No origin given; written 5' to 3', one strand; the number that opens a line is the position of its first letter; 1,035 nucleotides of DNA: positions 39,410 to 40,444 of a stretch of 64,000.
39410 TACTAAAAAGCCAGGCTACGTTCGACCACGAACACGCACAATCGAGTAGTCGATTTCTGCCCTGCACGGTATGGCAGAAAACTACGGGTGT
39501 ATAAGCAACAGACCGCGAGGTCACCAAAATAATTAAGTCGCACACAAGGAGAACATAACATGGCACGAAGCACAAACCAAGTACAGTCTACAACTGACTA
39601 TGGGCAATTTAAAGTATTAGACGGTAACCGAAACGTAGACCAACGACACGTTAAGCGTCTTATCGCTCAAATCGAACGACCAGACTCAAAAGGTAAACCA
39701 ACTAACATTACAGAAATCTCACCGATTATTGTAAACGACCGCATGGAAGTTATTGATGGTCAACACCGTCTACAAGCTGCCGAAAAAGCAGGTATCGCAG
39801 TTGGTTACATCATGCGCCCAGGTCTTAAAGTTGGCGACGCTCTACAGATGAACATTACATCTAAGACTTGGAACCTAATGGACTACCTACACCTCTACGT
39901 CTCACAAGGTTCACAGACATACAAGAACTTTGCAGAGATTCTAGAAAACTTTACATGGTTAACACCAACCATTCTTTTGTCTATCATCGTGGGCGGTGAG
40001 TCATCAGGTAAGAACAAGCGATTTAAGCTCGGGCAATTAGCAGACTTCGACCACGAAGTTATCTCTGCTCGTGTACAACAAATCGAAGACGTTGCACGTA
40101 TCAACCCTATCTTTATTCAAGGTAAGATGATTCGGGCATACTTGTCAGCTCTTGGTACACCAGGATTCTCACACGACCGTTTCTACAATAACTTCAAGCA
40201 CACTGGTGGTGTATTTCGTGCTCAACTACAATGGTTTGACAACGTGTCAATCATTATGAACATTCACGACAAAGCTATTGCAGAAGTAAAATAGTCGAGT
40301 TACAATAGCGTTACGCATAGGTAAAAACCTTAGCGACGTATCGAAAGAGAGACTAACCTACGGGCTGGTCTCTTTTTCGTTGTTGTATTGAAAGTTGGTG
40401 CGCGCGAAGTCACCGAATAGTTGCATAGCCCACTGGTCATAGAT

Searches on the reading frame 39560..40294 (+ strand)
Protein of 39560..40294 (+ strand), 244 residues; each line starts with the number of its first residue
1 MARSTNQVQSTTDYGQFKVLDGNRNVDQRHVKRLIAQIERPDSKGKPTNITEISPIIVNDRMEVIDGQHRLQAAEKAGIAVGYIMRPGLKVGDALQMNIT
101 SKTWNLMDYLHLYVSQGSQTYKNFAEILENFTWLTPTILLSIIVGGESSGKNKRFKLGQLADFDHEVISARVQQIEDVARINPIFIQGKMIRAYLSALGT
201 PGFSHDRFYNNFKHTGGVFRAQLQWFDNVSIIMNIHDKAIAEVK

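Call 75: search_protein_families(library=phrogs, proteins=[window:39560-40294:+], max_evalue=0.001)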
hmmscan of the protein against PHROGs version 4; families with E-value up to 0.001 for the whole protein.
window:39560-40294:+ (244 aa): 3 families
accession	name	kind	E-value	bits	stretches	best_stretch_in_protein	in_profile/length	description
phrog_12305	-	DNA, RNA and nucleotide metabolism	1.6e-30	107.2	1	2-165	4-158/271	ParB-like partition protein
phrog_5931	-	unknown function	4.1e-05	24.2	1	22-89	29-90/282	-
phrog_1033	-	DNA, RNA and nucleotide metabolism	9.9e-05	23.3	1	23-77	48-99/334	ParB-like partition protein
